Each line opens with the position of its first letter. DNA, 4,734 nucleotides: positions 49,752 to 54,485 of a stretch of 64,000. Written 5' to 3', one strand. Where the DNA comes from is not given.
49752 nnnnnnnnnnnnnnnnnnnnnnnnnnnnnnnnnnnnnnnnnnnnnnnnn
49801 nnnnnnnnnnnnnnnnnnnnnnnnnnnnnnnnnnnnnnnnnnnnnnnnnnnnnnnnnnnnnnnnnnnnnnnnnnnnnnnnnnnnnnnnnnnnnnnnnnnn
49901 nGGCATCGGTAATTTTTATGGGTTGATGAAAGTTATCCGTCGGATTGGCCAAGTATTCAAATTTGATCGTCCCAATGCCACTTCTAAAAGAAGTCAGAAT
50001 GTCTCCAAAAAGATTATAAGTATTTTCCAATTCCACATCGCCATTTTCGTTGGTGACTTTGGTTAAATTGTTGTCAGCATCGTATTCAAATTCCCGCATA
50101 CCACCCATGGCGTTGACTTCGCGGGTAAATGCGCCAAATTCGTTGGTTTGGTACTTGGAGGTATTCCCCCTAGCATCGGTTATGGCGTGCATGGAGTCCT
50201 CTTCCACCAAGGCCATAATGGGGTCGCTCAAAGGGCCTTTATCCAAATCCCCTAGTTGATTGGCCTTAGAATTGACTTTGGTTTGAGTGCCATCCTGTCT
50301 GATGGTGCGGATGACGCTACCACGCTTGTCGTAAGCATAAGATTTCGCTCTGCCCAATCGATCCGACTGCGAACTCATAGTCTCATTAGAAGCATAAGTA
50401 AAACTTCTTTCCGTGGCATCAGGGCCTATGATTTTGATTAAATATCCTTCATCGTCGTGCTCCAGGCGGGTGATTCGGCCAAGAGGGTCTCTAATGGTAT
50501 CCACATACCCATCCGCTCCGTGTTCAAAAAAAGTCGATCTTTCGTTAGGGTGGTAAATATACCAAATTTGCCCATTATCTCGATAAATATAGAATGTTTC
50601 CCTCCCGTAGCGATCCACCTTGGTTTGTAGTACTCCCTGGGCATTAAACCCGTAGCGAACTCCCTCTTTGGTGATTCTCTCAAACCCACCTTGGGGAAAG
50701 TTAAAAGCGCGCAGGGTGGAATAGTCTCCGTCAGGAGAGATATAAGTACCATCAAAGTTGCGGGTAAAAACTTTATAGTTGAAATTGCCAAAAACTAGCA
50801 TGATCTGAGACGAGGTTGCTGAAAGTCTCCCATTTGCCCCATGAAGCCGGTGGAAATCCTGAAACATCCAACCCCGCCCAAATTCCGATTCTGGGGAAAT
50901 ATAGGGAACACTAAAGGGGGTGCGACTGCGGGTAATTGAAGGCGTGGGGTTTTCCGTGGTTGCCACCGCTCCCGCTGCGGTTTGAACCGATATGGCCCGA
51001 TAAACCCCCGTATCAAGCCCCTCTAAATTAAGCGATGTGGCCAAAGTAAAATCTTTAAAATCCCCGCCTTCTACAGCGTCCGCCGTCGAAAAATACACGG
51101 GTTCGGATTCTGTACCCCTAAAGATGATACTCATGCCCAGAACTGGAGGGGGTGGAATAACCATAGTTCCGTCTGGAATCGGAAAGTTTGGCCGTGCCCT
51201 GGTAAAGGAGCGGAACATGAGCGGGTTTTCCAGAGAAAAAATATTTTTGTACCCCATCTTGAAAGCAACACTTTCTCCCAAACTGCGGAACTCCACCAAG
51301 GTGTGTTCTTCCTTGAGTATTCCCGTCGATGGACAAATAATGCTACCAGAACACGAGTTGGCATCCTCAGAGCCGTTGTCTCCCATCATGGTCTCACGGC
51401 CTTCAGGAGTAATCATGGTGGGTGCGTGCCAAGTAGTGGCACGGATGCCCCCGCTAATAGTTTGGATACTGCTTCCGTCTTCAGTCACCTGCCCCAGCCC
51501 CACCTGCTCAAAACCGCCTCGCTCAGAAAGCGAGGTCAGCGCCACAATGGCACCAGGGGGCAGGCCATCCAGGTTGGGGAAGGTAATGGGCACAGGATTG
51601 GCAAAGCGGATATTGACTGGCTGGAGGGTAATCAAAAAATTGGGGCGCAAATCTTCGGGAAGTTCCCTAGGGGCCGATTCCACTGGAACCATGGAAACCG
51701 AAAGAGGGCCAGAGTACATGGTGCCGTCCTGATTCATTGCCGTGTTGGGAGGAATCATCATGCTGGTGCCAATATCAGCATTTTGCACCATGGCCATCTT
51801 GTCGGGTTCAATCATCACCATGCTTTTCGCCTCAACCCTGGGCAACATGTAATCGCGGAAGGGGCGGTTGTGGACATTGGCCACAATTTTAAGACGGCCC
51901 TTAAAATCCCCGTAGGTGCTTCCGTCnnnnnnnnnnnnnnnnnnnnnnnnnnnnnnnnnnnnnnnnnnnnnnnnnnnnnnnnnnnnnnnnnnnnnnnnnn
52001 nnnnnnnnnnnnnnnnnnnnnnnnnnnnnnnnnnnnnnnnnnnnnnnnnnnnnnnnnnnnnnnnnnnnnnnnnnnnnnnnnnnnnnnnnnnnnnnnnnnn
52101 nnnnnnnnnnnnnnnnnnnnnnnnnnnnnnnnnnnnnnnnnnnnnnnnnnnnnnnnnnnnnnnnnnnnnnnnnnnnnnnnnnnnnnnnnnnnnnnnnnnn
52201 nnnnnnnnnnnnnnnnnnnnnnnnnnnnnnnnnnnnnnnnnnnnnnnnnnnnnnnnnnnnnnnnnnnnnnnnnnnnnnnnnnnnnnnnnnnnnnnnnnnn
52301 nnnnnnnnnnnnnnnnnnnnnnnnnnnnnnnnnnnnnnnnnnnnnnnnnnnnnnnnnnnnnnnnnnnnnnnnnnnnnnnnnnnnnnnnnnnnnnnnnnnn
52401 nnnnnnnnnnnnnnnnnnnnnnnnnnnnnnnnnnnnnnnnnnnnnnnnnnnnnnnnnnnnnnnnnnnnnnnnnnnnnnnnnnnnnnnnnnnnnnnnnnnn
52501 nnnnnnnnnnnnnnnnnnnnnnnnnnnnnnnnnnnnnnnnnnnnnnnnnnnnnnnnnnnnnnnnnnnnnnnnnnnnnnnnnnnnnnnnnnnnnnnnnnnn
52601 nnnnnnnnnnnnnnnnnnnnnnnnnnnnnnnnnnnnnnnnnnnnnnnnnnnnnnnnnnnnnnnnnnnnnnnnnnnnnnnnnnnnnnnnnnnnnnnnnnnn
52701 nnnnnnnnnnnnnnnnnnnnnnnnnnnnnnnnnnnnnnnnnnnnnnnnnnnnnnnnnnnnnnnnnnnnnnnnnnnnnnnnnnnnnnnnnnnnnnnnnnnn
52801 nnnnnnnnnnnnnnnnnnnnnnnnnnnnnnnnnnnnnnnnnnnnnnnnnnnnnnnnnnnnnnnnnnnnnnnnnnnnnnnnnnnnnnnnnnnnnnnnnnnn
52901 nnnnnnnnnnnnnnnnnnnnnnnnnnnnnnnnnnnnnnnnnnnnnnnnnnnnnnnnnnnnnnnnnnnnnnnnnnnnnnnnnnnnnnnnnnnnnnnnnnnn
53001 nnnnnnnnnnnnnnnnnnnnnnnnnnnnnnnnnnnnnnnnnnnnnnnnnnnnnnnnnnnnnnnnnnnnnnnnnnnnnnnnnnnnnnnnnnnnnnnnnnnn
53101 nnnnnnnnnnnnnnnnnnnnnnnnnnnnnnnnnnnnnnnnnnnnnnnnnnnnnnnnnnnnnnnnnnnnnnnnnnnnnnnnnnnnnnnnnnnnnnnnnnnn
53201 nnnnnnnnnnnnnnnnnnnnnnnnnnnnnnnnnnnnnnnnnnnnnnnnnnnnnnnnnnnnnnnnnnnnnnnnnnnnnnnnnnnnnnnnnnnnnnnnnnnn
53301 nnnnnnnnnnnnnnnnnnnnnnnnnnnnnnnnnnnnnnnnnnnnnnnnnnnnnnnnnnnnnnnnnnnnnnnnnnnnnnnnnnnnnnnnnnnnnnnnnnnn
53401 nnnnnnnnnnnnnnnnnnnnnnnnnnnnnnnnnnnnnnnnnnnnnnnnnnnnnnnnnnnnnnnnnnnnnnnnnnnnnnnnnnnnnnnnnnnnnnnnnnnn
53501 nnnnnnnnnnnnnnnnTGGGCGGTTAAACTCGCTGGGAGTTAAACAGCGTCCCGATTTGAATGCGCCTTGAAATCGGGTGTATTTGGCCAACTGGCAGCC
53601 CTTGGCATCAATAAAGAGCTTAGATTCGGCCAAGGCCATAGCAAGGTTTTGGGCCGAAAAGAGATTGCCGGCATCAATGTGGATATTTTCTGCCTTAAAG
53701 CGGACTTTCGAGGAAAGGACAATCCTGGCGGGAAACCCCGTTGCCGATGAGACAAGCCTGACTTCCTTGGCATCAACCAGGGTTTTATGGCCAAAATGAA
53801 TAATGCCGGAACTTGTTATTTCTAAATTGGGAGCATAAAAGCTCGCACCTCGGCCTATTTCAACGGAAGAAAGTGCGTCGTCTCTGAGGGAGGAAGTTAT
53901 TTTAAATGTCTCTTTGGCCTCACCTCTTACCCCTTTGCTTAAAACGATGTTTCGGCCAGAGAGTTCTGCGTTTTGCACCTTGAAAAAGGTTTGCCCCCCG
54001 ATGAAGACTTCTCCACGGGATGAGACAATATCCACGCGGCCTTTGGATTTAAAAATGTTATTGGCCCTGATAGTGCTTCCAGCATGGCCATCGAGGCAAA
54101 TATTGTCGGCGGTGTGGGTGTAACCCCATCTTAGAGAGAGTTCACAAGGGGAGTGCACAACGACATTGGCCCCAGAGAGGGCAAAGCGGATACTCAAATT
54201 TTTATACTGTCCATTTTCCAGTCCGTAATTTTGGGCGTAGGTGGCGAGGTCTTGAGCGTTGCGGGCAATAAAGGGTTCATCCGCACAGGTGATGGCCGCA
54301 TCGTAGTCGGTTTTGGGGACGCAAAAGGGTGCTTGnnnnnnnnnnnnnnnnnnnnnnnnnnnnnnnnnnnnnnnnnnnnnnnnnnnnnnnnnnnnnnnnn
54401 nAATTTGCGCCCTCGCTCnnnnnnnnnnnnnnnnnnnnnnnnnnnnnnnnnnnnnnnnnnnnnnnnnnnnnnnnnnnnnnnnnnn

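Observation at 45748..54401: Signal-peptide Rhs toxin locus with short, unrecognised toxin tips, membrane-protein immunity candidates and an orphan Rhs-CT cassette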

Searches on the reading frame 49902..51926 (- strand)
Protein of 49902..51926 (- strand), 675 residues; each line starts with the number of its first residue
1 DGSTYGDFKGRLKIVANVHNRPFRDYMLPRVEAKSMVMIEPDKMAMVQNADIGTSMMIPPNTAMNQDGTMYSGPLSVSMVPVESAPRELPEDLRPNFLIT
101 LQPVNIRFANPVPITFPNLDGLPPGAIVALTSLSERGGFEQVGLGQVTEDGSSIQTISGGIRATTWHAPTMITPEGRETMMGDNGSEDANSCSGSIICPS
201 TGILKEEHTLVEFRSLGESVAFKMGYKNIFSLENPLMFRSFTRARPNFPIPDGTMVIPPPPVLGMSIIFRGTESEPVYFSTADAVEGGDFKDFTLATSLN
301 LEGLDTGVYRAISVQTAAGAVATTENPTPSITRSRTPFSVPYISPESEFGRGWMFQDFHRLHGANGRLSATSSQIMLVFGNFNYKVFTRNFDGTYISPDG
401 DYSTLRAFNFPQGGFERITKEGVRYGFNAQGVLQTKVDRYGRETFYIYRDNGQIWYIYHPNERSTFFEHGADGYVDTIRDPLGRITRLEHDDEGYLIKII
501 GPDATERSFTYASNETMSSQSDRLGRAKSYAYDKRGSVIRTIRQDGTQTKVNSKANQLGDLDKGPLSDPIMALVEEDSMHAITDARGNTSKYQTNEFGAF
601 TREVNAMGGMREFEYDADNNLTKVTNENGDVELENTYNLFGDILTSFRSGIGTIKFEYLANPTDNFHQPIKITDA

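Call 92: predict_structure(alignment_id=A1)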
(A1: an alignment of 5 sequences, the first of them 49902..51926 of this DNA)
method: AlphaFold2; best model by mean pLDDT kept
length: 675 residues; sequences in the alignment: 5
mean_pLDDT: 64.4   pTM: 0.51
mean pLDDT of the five models: 64.4, 60.7, 51.1, 47.5, 45.0
residues with pLDDT >= 90: 64; 70-90: 275; 50-70: 121; < 50: 215
segments of 3 or more residues with pLDDT < 50: 1-31, 86-93, 172-195, 239-265, 275-294, 316-332, 556-588, 596-599, 635-675
pLDDT, mean of each block of 10 residues (from residue 1): 26 25 33 67 83 82 81 78 51 60 77 79 59 62 68 74 74 32 34 49 78 80 83 62 38 34 48 47 35 54 83 51 39 61 75 82 88 87 82 72 77 83 89 91 91 90 90 87 91 87 89 85 85 72 76 50 28 31 47 51 72 65 73 49 28 40 42 39
secondary structure, 60 per line:
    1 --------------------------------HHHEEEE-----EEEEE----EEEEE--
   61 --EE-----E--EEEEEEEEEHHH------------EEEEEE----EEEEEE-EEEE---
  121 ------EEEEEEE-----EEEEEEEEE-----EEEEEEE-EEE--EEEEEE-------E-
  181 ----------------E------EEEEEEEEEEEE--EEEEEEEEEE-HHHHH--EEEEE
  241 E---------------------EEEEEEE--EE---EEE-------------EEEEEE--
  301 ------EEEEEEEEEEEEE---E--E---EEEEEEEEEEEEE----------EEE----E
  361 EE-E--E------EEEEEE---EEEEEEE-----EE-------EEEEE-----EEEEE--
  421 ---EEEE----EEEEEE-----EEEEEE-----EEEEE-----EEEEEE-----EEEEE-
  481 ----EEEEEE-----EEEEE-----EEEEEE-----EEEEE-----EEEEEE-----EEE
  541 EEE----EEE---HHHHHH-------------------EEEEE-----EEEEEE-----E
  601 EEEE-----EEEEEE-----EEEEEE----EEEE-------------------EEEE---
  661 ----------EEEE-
elements in order (helices of 4 or more, strands of 3 or more residues): E36-39 E45-49 E54-58 E73-81 E97-102 E107-112 E114-117 E127-133 E139-147 E153-159 E161-163 E166-171 E204-215 E218-227 H229-233 E236-241 E263-269 E277-279 E293-298 E307-319 E330-342 E353-355 E360-362 E374-379 E383-389 E404-408 E414-418 E424-427 E432-437 E443-448 E454-458 E464-469 E475-479 E485-490 E496-500 E506-511 E517-521 E527-532 E538-543 E548-550 H554-559 E579-583 E589-594 E600-604 E610-615 E621-626 E631-634 E654-657 E671-674

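Call 94: fold_search(model_id=the predicted structure, library=pdb)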
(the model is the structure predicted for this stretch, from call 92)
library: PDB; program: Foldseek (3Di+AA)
matches with E <= 10: 704; with E <= 0.001: 53
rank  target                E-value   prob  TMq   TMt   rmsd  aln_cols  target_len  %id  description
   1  7q97_A                1.0e-14  1.00  0.19  0.13  26.0       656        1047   12  Structure of the bacterial type VI secretion system effector RhsA. (released 2021-12-22)
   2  8qja_B                5.9e-14  1.00  0.22  0.15  19.5       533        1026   12  T6SS-linked Rhs repeat protein - Advenella mimigardefordensis VgrG-Rhs core (released 2024-09-25)
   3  8qja_A                6.8e-14  1.00  0.21  0.14  26.9       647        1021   13  T6SS-linked Rhs repeat protein - Advenella mimigardefordensis VgrG-Rhs core (released 2024-09-25)
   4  8qja_D                7.1e-14  1.00  0.19  0.13  30.2       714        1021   13  T6SS-linked Rhs repeat protein - Advenella mimigardefordensis VgrG-Rhs core (released 2024-09-25)
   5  7pq5                  1.2e-13  1.00  0.17  0.13  20.5       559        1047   13  Photorhabdus laumondii T6SS-associated Rhs protein carrying the Tre23 toxin domain (released 2021-12-01)
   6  8qja_C                2.3e-13  1.00  0.20  0.14  27.0       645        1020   13  T6SS-linked Rhs repeat protein - Advenella mimigardefordensis VgrG-Rhs core (released 2024-09-25)
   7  8uxt                  4.9e-13  1.00  0.14  0.08  24.6       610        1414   14  Acinetobacter baumannii Tse15 Rhs effector, toxin cleavage mutant (D1369N, D1391N) (released 2024-10-09)
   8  8qjc                  5.2e-13  1.00  0.17  0.12  24.6       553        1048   13  T6SS-linked Rhs repeat protein - Salmonella bongori Rhs-core domain with toxin domain (released 2024-09-25)
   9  8qjd_B                9.5e-13  1.00  0.17  0.12  28.1       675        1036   12  T6SS-linked Rhs repeat protein - Salmonella bongori Rhs-core domain (released 2024-09-25)
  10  8qjb_A                1.0e-12  1.00  0.19  0.14  22.5       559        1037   13  T6SS-linked Rhs repeat protein - Salmonella bongori Rhs-core domain extended N-terminus (released 2024-09-25)
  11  8cp6_B                4.7e-12  1.00  0.21  0.14  29.5       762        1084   12  Type six secretion system exported effector 5 (Tse5) (released 2023-12-06)
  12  8uy4_A                6.9e-12  1.00  0.20  0.11  33.9       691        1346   10  Acinetobacter baumannii Tse15 Rhs effector (released 2024-10-09)
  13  9g41_A                1.2e-11  1.00  0.36  0.19  16.5       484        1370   15  Mouse Teneurin2 dimer variant A0B1 (released 2026-01-21)
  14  6cmx_A                5.0e-11  1.00  0.33  0.19  15.3       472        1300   16  Human Teneurin 2 extra-cellular region (released 2018-07-25)
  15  9ifo_A                7.6e-11  1.00  0.31  0.16  18.7       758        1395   11  Structure of Teneurin-Like Protein (TLP) (released 2026-03-11)
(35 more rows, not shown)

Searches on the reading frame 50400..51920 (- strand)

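Call 61: search_protein_families(library=pfam, proteins=[window:50400-51920:-], max_evalue=10)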
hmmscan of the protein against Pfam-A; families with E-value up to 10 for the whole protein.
window:50400-51920:- (507 aa): 1 family
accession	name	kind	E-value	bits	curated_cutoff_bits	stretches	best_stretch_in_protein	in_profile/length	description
PF05593.20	RHS_repeat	-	0.0075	17.1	22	1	476-503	10-37/38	RHS Repeat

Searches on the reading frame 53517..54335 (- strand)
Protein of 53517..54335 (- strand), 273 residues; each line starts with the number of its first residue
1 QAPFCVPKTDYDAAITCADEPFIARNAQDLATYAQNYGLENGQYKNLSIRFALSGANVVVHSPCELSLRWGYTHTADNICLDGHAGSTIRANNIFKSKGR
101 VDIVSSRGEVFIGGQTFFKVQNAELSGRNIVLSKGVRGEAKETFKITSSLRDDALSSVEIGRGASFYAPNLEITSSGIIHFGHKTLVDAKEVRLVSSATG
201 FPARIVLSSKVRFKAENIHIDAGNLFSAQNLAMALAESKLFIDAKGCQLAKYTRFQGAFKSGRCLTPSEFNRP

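Call 61: search_protein_families(library=pfam, proteins=[window:53517-54335:-], max_evalue=10)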
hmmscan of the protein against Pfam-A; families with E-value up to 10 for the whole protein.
window:53517-54335:- (273 aa): 0 families

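Call 87: predict_structure(alignment_id=A2)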
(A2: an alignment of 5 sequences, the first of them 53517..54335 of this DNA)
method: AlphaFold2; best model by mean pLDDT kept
length: 273 residues; sequences in the alignment: 5
mean_pLDDT: 93.2   pTM: 0.90
mean pLDDT of the five models: 93.2, 93.1, 92.5, 91.8, 87.4
residues with pLDDT >= 90: 234; 70-90: 23; 50-70: 16; < 50: 0
segments of 3 or more residues with pLDDT < 50: none
pLDDT, mean of each block of 10 residues (from residue 1): 80 91 97 94 96 96 96 97 96 97 94 98 96 98 94 81 98 96 98 87 91 98 94 97 93 93 79 57
secondary structure, 60 per line:
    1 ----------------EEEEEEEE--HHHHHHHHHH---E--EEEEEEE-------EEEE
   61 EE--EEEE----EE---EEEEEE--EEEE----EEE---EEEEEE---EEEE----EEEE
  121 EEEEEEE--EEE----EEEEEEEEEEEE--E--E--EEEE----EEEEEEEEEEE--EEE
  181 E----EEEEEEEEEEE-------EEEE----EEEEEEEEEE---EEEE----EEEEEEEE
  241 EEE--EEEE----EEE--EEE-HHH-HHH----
elements in order: E17-24 H27-36 E43-49 E57-62 E65-68 E78-83 E86-89 E94-96 E100-105 E109-112 E117-127 E130-132 E137-148 E157-160 E165-175 E178-181 E186-196 E204-207 E212-221 E225-228 E233-243 E246-249 E254-256 E259-261

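Call 90: fold_search(model_id=the predicted structure, library=pdb)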
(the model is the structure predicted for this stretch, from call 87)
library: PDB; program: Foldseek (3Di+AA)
matches with E <= 10: 72; with E <= 0.001: 0
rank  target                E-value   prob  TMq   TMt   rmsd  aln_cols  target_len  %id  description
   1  4i84_A                1.4e-01  0.87  0.41  0.38  10.2       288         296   12  The crystal structure of the Haemophilus influenzae HxuA secretion domain involved in the two-partner secretion pathwa (released 2013-11-13)
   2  8bwk_C                2.4e-01  0.20  0.28  0.14  13.7       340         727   10  Metagenomic derived PL6 alginate lyase (released 2023-12-20)
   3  8cpk_B                2.8e-01  0.33  0.32  0.24  12.9       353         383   10  Crystal structure of EtpA secretion domain from Enterotoxigenic Escherichia coli (released 2024-01-10)
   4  6n2b_A                3.0e-01  0.38  0.26  0.21  12.8       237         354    9  The Crystal Structure of Caldicellulosiruptor kristjanssonii Tapirin C-terminal domain (released 2018-12-19)
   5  4i84_B                4.9e-01  0.57  0.38  0.38  11.4       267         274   15  The crystal structure of the Haemophilus influenzae HxuA secretion domain involved in the two-partner secretion pathwa (released 2013-11-13)
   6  8cpk_A                5.1e-01  0.33  0.36  0.28  12.1       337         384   10  Crystal structure of EtpA secretion domain from Enterotoxigenic Escherichia coli (released 2024-01-10)
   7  9rkv_N                7.2e-01  0.30  0.40  0.22  11.8       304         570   12  Agrobacterium phage 7-7-1 tail fibers (released 2025-12-10)
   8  6pyk                  7.2e-01  0.06  0.16  0.18  15.2       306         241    9  P. mirabilis hemolysin A mutant - F80L (released 2020-08-05)
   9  5ny0                  8.4e-01  0.18  0.34  0.28  12.8       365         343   11  L. reuters 100-23 SRRP (released 2018-03-21)
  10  1hg8_A                8.8e-01  0.12  0.31  0.26  12.3       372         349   13  Endopolygalacturonase from the phytopathogenic fungus Fusarium moniliforme (released 2001-11-10)
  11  4z03_A                8.8e-01  0.11  0.24  0.29  10.7       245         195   11  C. bescii Family 3 pectate lyase double mutant K108A in complex with trigalacturonic acid (released 2015-12-23)
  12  4yzq_B                8.8e-01  0.06  0.18  0.22  12.9       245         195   10  C. bescii Family 3 pectate lyase double mutant K108A/Q111N in complex with trigalacturonic acid (released 2015-12-23)
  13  5nxk_B                1.1e+00  0.13  0.32  0.29  12.5       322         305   10  L. reuteri 53608 SRRP (released 2018-03-21)
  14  5keh                  1.1e+00  0.06  0.18  0.20  15.2       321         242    8  Truncated hemolysin A from P. mirabilis at 2.0 Angstroms resolution crystallized in a high salt condition (released 2017-03-22)
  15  7dmk_A                1.2e+00  0.09  0.26  0.13  13.2       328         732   13  PL6 alginate lyase BcAlyPL6 (released 2021-10-06)
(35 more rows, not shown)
